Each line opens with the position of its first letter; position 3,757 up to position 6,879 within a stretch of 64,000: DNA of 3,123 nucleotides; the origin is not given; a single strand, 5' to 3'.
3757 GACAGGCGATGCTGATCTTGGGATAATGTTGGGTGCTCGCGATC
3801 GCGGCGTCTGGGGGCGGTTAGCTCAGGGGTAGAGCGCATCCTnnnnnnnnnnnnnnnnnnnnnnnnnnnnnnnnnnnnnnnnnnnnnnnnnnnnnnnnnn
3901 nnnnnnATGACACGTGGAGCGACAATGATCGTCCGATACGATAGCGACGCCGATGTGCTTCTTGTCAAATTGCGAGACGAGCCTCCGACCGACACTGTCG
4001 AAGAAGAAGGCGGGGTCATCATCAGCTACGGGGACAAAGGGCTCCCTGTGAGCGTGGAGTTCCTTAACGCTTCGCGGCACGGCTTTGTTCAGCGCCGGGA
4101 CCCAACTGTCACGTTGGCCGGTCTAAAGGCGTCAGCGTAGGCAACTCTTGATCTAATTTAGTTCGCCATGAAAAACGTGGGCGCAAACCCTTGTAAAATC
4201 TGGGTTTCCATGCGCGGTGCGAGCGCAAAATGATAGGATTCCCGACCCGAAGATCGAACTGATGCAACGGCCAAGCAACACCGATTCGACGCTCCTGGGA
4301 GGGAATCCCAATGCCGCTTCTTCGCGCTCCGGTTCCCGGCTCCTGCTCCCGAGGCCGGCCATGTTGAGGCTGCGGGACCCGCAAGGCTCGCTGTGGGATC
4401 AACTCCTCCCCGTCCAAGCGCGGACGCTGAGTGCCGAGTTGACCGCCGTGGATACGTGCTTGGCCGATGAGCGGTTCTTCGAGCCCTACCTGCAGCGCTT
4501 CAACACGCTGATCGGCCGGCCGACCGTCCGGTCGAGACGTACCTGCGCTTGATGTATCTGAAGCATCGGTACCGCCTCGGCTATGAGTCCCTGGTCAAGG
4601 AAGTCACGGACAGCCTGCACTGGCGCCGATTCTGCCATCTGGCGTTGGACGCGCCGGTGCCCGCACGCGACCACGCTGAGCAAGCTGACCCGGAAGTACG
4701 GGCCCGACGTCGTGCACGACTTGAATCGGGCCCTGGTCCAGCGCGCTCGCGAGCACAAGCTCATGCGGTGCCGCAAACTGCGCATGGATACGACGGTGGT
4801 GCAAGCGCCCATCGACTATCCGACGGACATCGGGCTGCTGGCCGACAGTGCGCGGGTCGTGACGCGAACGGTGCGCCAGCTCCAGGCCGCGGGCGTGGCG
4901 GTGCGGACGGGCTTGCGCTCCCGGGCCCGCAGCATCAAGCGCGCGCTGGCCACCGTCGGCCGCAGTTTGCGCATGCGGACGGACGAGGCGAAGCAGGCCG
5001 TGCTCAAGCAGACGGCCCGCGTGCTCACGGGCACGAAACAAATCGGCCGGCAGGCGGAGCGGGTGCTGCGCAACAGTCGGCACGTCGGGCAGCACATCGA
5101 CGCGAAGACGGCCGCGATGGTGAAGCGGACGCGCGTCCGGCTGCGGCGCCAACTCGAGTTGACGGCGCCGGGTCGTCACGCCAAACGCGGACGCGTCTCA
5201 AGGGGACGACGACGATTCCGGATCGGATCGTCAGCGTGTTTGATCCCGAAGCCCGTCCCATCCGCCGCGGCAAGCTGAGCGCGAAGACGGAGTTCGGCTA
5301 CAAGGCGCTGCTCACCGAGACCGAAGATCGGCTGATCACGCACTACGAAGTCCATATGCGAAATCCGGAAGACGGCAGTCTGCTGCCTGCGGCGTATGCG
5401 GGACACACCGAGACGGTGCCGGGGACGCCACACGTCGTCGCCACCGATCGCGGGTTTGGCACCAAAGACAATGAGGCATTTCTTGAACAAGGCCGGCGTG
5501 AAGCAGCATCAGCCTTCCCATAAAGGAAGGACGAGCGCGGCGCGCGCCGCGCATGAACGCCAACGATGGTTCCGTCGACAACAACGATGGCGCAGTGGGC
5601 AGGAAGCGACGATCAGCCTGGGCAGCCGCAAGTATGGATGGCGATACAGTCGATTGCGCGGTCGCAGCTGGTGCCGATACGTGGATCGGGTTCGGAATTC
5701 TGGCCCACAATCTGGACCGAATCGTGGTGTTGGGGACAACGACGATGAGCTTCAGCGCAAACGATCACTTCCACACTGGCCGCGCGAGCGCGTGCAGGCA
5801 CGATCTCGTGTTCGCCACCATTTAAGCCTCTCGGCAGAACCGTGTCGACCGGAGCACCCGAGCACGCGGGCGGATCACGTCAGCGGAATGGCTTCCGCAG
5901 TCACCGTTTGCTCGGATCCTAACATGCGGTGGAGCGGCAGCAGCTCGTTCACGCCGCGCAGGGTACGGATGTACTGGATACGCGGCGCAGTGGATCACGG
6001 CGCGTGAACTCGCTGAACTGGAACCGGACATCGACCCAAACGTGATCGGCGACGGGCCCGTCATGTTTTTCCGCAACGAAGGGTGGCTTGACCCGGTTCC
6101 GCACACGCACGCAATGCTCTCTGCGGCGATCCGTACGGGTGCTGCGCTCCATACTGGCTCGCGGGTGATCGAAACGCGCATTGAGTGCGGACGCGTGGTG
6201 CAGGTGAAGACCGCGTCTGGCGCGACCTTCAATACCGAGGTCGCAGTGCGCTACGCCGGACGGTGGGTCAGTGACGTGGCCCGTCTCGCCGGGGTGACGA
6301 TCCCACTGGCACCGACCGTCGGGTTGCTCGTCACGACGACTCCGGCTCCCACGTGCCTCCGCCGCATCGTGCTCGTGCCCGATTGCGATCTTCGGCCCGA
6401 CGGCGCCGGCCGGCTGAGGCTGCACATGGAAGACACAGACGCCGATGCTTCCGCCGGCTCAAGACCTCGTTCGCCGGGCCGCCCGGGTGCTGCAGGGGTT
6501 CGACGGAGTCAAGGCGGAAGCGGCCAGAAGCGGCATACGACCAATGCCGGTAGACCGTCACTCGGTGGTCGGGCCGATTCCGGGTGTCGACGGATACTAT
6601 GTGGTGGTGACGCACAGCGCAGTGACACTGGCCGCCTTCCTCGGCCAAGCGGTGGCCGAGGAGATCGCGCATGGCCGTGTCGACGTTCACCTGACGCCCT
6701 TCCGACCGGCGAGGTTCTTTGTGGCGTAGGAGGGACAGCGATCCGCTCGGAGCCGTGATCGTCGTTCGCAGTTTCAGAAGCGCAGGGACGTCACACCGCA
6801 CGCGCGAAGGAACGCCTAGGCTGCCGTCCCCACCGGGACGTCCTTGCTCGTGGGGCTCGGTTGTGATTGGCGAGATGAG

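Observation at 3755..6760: tRNA-Val insertion hotspot: DUF2283 gene plus decayed IS5/IS1182 element that truncated an FAD-dependent oxidoreductase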

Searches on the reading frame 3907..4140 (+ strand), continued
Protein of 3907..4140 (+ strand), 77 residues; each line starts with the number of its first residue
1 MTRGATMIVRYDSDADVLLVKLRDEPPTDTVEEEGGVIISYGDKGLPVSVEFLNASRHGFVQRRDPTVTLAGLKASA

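Call 51: find_encoding_contigs(protein=P0267, flank=4000, max_places=4)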
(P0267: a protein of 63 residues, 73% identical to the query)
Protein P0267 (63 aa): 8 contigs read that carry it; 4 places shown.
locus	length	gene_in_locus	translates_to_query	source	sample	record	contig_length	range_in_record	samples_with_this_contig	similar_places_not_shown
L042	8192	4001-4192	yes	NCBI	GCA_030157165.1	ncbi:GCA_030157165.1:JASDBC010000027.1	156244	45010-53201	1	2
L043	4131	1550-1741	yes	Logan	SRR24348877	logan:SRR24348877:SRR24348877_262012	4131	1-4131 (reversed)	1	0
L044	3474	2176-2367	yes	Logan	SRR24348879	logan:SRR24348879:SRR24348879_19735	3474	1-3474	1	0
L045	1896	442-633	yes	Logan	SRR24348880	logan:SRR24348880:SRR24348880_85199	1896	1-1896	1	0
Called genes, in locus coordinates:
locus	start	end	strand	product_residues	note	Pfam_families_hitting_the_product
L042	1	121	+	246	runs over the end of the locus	PF00106:adh_short, PF01370:Epimerase, PF08659:KR, PF13561:adh_short_C2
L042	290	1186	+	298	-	PF00892:EamA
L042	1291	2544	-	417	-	PF14659:Phage_int_SAM_3, PF22022:Phage_int_M, PF00589:Phage_integrase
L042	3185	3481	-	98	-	PF13744:HTH_37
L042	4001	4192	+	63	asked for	PF10049:DUF2283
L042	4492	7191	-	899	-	PF00069:Pkinase, PF07714:PK_Tyr_Ser-Thr, PF03109:ABC1 (weak), PF13414:TPR_11, PF13424:TPR_12 (weak), PF13432:TPR_16, PF14559:TPR_19 (weak), PF00515:TPR_1 (weak), +8 more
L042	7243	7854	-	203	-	PF07638:Sigma70_ECF, PF08281:Sigma70_r4_2 (weak), PF04545:Sigma70_r4 (weak)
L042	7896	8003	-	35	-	-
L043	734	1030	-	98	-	PF13744:HTH_37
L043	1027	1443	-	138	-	PF05973:Gp49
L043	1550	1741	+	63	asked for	PF10049:DUF2283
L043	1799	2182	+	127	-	-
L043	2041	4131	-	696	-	?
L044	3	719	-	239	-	?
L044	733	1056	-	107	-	PF12728:HTH_17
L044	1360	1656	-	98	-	PF13744:HTH_37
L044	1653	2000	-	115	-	PF05973:Gp49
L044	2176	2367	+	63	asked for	PF10049:DUF2283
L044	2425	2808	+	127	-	-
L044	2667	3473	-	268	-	?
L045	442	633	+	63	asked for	PF10049:DUF2283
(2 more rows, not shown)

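Call 58: search_protein_families(library=pfam, proteins=[L037:3338-3679:+, L037:3658-3927:+, L037:4235-5512:+, L037:5570-6118:+, L037:6184-7452:+, L043:1799-2182:+, L037:2752-3000:-], max_evalue=0.1)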
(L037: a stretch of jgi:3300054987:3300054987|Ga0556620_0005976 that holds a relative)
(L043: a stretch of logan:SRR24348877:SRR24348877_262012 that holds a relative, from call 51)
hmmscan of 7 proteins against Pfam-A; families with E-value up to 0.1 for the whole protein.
L037:3338-3679:+ (113 aa): 1 family
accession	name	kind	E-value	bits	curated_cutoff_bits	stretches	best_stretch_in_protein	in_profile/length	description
PF18810.6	PBECR2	-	0.00087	19.9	27.1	1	4-92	9-101/120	phage-Barnase-EndoU-ColicinE5/D-RelE like nuclease2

L037:3658-3927:+ (89 aa): 2 families
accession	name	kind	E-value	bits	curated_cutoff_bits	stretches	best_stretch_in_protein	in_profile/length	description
PF10049.14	DUF2283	-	1.1e-06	29.2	23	1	8-56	1-48/49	Protein of unknown function (DUF2283)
PF00486.34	Trans_reg_C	-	0.028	14.9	26.2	1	13-58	9-55/77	Transcriptional regulatory protein, C terminal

L037:4235-5512:+ (425 aa): 1 family
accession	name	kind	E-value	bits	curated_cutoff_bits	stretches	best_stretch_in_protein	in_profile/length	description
PF18731.6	HEPN_Swt1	-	1e-12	48.8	27.5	1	15-138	4-113/115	Swt1-like HEPN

L037:5570-6118:+ (182 aa): 0 families

L037:6184-7452:+ (422 aa): 0 families

L043:1799-2182:+ (127 aa): 0 families

L037:2752-3000:- (82 aa): 3 families
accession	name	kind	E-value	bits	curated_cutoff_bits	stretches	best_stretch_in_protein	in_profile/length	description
PF12728.13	HTH_17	-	7.3e-10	39.4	27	1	24-70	1-47/51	Helix-turn-helix domain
PF13384.12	HTH_23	-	0.00049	20.3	24.6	1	25-48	18-40/50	Homeodomain-like domain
PF13404.12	HTH_AsnC-type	-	0.0086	16.3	27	1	25-47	18-40/42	AsnC-type helix-turn-helix domain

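Call 59: search_protein_families(library=padloc, proteins=[window:3925-4140:+, L037:3338-3679:+, L037:3658-3927:+, L037:4235-5512:+, L037:5570-6118:+, L037:6184-7452:+], max_evalue=0.01)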
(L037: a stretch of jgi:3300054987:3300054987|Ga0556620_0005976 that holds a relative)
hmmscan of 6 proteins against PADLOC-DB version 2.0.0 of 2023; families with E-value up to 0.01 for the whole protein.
window:3925-4140:+ (71 aa): 0 families

L037:3338-3679:+ (113 aa): 0 families

L037:3658-3927:+ (89 aa): 0 families

L037:4235-5512:+ (425 aa): 0 families

L037:5570-6118:+ (182 aa): 0 families

L037:6184-7452:+ (422 aa): 0 families

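Call 63: search_dna_similar(query=L001:6152-7531:+, collection=plasmids, mode=protein, max_rows=15)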
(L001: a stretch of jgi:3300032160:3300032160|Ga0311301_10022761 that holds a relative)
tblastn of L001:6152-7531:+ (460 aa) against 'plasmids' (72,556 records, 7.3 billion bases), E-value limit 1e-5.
Records with a match: 225; places in all: 484; records where one place covers at least 80% of the query: 17.
Best place of each record, by identity: <60% 225.
By first word of the organism name: Sinorhizobium 120; Rhizobium 20; Leptospira 18; Microvirga 8; Rhodococcus 7; Mycetohabitans 6; Paraburkholderia 6; Mesorhizobium 5; Mycobacterium 3; Burkholderia 3; and 22 more.
By predicted mobility (MOB-suite, as given by PLSDB): conjugative 108; non-mobilizable 61; mobilizable 56.
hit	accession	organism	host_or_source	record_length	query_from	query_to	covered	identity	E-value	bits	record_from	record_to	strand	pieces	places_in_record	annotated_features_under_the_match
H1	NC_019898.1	Thermobacillus composti KWC4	-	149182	6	452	97%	44.7%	7e-91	361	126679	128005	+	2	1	none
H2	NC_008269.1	Rhodococcus jostii RHA1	-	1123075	8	460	98%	40.5%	5e-86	295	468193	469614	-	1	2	record has no annotation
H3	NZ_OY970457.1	Mycobacterium riyadhense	-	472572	8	453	97%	40.7%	4e-89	304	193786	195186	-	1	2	ISNCY family transposase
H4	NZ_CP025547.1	Mycobacterium paragordonae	Homo sapiens,cultured bacteria,sputum ...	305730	1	458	100%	39.5%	4e-83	286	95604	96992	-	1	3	ISNCY family transposase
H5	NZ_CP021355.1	Rhodococcus oxybenzonivorans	river sediment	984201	8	460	98%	39.7%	2e-84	290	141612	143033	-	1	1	ISNCY-like element ISRjo3 family transposase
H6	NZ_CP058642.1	Rhodococcus sp. ZPP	cell culture,soil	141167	8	460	98%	39.5%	8e-84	288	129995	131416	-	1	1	ISNCY family transposase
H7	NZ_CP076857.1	Mycobacterium avium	Homo sapiens,sputum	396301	50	456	88%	40.8%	1e-76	268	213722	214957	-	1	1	none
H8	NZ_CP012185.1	Pseudonocardia sp. EC080619-01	Apterostigma dentigerum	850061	40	456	72%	45.0%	9e-32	252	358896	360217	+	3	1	none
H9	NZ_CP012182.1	Pseudonocardia sp. EC080610-09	Apterostigma dentigerum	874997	40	456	72%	45.0%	9e-32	252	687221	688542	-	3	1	none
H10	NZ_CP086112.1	Skermanella rosea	single cell,hydrocarbon-contaminated ...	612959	52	453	87%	33.2%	3e-36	150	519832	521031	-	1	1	ISNCY family transposase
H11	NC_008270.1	Rhodococcus jostii RHA1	-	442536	8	314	67%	41.2%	4e-59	217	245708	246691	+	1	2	none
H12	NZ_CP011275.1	Planctomyces sp. SH-PL62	cell culture,sugar beet rhizosphere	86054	57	454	81%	33.4%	1e-34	173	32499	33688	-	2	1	none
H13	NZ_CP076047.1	Rhodococcus sp. USK10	-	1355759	8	249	53%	45.9%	5e-55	205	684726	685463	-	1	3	record has no annotation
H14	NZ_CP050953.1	Rhodococcus sp. DMU1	cell culture,activated sludge in our lab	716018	151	456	67%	35.9%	6e-35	145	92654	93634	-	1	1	none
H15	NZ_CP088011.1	Rhizobium sp. T136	Melilotus albus,Cell culture,root nodule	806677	52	450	87%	27.5%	3e-20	101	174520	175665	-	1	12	ISNCY family transposase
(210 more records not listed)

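Call 72: list_cluster_members(proteins=[window:4361-4549:+, window:4217-4549:+, window:4549-5520:+, window:4552-5520:+, window:5396-6004:+, window:5553-5822:+, window:6042-6755:+, window:6063-6755:+, window:6445-6726:+, window:3925-4140:+])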
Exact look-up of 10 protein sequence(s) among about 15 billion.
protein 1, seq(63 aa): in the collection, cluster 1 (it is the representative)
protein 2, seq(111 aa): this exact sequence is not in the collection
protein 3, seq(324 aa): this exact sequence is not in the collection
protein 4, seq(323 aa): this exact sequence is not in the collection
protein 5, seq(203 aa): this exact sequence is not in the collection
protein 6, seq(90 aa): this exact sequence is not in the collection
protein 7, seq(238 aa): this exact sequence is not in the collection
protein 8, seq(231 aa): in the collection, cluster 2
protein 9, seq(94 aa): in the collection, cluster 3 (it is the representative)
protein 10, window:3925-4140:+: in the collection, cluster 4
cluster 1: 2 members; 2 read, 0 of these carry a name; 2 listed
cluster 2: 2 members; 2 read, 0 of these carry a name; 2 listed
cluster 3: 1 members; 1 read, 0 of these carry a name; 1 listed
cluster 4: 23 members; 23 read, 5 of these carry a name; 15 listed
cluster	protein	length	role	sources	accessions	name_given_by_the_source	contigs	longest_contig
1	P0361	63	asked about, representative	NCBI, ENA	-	-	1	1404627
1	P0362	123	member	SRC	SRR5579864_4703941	-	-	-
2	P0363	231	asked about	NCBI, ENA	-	-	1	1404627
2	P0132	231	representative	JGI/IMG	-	-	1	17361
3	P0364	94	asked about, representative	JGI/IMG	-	-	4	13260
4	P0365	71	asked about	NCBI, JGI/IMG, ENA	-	-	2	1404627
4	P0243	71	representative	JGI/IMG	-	-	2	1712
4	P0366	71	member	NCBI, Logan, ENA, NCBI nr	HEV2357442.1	MAG TPA: DUF2283 domain-containing protein [bacterium] | DUF2283 domain-containing protein [bacterium]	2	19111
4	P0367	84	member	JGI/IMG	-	uncharacterized protein YuzE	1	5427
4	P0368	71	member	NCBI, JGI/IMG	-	uncharacterized protein YuzE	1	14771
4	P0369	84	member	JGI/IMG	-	uncharacterized protein YuzE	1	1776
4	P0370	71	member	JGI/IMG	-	uncharacterized protein YuzE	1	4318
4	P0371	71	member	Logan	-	-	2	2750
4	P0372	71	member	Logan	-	-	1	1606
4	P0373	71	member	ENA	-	-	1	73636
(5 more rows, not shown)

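Call 76: find_related_loci(query=window:3925-4137:+, collection=viral_contigs, flank=8000)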
Query window:3925-4137:+ (71 aa) in viral_contigs; peptide patterns used: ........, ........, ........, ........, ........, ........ (x = any residue, [..] = any of these).
27 stretches matched a pattern, but none encodes a relative of the query by tblastn (E <= 1e-3).

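Call 78: search_solved_structures(query=window:3925-4137:+, max_evalue=1)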
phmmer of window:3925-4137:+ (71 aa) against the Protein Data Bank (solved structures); distinct sequences matched with E-value up to 1: 0.

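Call 81: search_protein_families(library=ncbifam, proteins=[L001:6152-7531:+, L037:1486-2736:-, L037:3338-3679:+, L037:4235-5512:+], max_evalue=0.001)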
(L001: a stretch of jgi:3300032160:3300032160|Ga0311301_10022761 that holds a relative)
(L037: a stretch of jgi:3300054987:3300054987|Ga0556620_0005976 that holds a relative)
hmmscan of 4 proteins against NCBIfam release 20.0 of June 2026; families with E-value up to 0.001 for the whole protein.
L001:6152-7531:+ (460 aa): 4 families
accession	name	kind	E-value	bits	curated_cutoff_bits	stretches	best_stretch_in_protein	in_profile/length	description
NF033593.1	transpos_ISNCY_1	equivalog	1.9e-120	402.6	325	1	12-453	1-442/444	ISNCY family transposase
NF033578.1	transpos_IS5_1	equivalog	6e-52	177.2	275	1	41-454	33-417/419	IS5 family transposase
NF033551.1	transpos_IS1182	equivalog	3.4e-36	125.2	270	2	31-388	28-343/488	IS1182 family transposase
NF033581.1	transpos_IS5_4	equivalog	3.8e-15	56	140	1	42-150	20-128/285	IS5 family transposase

L037:1486-2736:- (417 aa): 6 families
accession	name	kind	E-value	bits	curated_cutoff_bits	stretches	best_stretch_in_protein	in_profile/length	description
TIGR02224.1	recomb_XerC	equivalog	9.5e-15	54.7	335.15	1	80-335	17-276/295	tyrosine recombinase XerC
NF040815.2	recomb_XerA_Arch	equivalog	8.2e-14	51.8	220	1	77-336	13-254/263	site-specific tyrosine recombinase/integron integrase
TIGR02225.1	recomb_XerD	equivalog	1.5e-12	47.4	329.6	1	74-336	11-274/290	site-specific tyrosine recombinase XerD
NF001399.0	PRK00283.1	subfamily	3.1e-12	46.4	279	1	78-336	24-283/300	tyrosine recombinase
TIGR02249.1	integrase_gron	subfamily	1.3e-09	37.9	265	1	275-339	239-303/315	integron integrase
NF003462.0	PRK05084.1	equivalog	0.00014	20.7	267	1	293-338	302-346/360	tyrosine recombinase XerS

L037:3338-3679:+ (113 aa): 0 families

L037:4235-5512:+ (425 aa): 0 families

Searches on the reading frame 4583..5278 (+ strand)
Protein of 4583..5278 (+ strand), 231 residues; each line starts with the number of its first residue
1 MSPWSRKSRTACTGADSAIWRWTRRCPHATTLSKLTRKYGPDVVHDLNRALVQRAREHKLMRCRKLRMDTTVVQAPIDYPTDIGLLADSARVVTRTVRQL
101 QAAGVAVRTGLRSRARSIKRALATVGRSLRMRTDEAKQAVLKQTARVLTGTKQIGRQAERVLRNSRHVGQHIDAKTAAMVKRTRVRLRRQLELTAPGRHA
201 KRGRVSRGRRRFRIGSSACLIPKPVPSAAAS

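Call 4: search_protein_families(library=pfam, proteins=[window:4583-5278:+], max_evalue=0.01)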
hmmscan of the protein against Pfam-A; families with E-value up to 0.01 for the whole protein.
window:4583-5278:+ (231 aa): 0 families

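Call 33: find_encoding_contigs(protein=window:4583-5278:+, flank=5000, max_places=6)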
Protein window:4583-5278:+ (231 aa): no gene with exactly this product is on record in the collection.

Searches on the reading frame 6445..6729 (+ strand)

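Call 4: search_protein_families(library=pfam, proteins=[window:6445-6729:+], max_evalue=0.01)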
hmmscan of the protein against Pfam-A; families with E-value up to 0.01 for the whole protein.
window:6445-6729:+ (94 aa): 1 family
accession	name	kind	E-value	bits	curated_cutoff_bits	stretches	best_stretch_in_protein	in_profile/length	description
PF01266.30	DAO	-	3.4e-07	30.5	27.9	1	6-72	287-352/353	FAD dependent oxidoreductase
